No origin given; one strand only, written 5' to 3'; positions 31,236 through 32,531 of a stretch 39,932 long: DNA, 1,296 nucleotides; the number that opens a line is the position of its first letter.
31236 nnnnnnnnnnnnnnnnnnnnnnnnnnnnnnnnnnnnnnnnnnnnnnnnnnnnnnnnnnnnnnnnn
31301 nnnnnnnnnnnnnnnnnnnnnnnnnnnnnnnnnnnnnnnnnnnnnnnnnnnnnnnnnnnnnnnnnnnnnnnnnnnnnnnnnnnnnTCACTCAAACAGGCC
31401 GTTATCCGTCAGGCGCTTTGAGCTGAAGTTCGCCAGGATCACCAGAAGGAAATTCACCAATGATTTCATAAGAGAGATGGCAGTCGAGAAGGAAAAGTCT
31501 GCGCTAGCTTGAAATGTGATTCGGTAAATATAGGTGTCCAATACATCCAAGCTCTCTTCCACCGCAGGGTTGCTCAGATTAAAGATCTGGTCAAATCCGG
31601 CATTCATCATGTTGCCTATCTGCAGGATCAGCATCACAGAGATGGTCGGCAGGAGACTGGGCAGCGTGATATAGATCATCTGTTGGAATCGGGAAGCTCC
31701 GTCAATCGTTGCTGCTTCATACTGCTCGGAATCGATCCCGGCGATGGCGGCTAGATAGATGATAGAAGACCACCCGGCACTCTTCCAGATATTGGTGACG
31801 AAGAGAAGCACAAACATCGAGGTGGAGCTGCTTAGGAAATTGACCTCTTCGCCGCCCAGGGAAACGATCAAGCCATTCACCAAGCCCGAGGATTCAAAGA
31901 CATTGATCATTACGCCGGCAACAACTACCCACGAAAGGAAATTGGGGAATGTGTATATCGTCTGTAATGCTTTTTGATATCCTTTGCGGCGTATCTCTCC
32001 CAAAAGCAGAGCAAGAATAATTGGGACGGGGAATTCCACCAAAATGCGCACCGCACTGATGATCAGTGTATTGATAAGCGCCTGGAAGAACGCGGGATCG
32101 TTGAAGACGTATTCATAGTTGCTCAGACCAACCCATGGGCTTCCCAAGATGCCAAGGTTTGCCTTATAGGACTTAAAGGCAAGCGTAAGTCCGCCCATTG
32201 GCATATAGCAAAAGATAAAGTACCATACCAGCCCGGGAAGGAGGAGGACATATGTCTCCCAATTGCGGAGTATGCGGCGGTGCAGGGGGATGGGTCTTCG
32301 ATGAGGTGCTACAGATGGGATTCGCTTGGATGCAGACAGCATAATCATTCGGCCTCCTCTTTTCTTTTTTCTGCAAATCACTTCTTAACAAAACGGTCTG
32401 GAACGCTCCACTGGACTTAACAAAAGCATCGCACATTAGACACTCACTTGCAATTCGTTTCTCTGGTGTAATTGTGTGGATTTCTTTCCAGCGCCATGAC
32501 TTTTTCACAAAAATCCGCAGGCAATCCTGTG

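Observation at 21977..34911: Hydrolase-free sugar locus: three Gfo/Idh/MocA oxidoreductases, a TIM-barrel 'isomerase', an esterase and an ABC importer; candidate oxidoreductive glycoside-cleavage pathway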

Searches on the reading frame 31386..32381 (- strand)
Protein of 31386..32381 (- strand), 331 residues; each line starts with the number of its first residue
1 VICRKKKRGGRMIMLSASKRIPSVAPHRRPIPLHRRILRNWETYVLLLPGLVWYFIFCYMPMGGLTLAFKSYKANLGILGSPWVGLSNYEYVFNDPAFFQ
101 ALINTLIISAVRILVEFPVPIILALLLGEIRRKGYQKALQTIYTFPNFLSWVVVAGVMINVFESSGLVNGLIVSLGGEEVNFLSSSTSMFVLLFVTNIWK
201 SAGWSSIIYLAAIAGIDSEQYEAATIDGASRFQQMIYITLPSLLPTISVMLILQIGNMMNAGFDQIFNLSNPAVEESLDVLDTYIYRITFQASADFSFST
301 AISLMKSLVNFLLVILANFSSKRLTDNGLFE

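Call 5: search_protein_families(library=pfam, proteins=[window:31386-32381:-], max_evalue=0.01)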
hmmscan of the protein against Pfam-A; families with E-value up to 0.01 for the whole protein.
window:31386-32381:- (331 aa): 1 family
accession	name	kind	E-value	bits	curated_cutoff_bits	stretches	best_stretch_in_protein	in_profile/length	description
PF00528.27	BPD_transp_1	-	1.5e-17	64.4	26.4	1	121-325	2-183/184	Binding-protein-dependent transport system inner membrane component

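Call 6: search_protein_families(library=ncbifam, proteins=[window:31386-32381:-], max_evalue=0.01)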
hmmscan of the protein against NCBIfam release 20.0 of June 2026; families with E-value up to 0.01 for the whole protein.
window:31386-32381:- (331 aa): 18 families
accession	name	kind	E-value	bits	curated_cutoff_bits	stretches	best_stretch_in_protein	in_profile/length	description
NF007852.0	PRK10561.1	equivalog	1.2e-20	74.6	335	1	39-316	10-279/295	sn-glycerol-3-phosphate ABC transporter permease UgpA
NF040931.1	ABC_arch_GlcT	equivalog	1.3e-17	64.3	360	1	47-315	2-265/278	glucose ABC transporter permease GlcT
NF008232.0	PRK10999.1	equivalog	9e-17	61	392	1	83-309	264-503/520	maltose ABC transporter permease MalF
TIGR03262.1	PhnU2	equivalog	3.3e-10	39.2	593.25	1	51-324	11-260/546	putative 2-aminoethylphosphonate ABC transporter permease subunit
NF011624.0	PRK15050.1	equivalog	4.3e-08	32.6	247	1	45-251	26-222/297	2-aminoethylphosphonate ABC transporter permease subunit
TIGR02140.1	permease_CysW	equivalog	7.7e-07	28.9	329.1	1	85-255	32-194/261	sulfate ABC transporter permease subunit CysW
TIGR00969.1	3a0106s02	subfamily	1.1e-05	25.1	240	1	85-257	46-210/272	sulfate ABC transporter permease subunit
TIGR03226.1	PhnU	equivalog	2.2e-05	24.1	283.45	1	62-257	53-246/311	2-aminoethylphosphonate ABC transporter permease subunit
NF006939.0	PRK09421.1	equivalog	7.5e-05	22.2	262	1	99-291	9-192/230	molybdate ABC transporter permease subunit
TIGR01581.1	Mo_ABC_porter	hypoth_equivalog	0.00016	21.3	210.3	1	87-254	8-167/225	ABC transporter permease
NF007044.0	PRK09497.1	equivalog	0.00028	20.4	348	1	79-324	43-277/285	spermidine/putrescine ABC transporter permease PotB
TIGR01097.1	PhnE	equivalog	0.00033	20.2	216.7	1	201-254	138-191/252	phosphonate ABC transporter, permease protein PhnE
NF008231.0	PRK10998.1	equivalog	0.00044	19.9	261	1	214-256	182-224/296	maltose ABC transporter permease MalG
NF043074.1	MMSYN1_0196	equivalog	0.00058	19.2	350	1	84-328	49-270/277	spermidine/putrescine ABC transporter permease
TIGR02141.1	modB_ABC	equivalog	0.0008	19.1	182.6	1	105-254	3-144/208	molybdate ABC transporter permease subunit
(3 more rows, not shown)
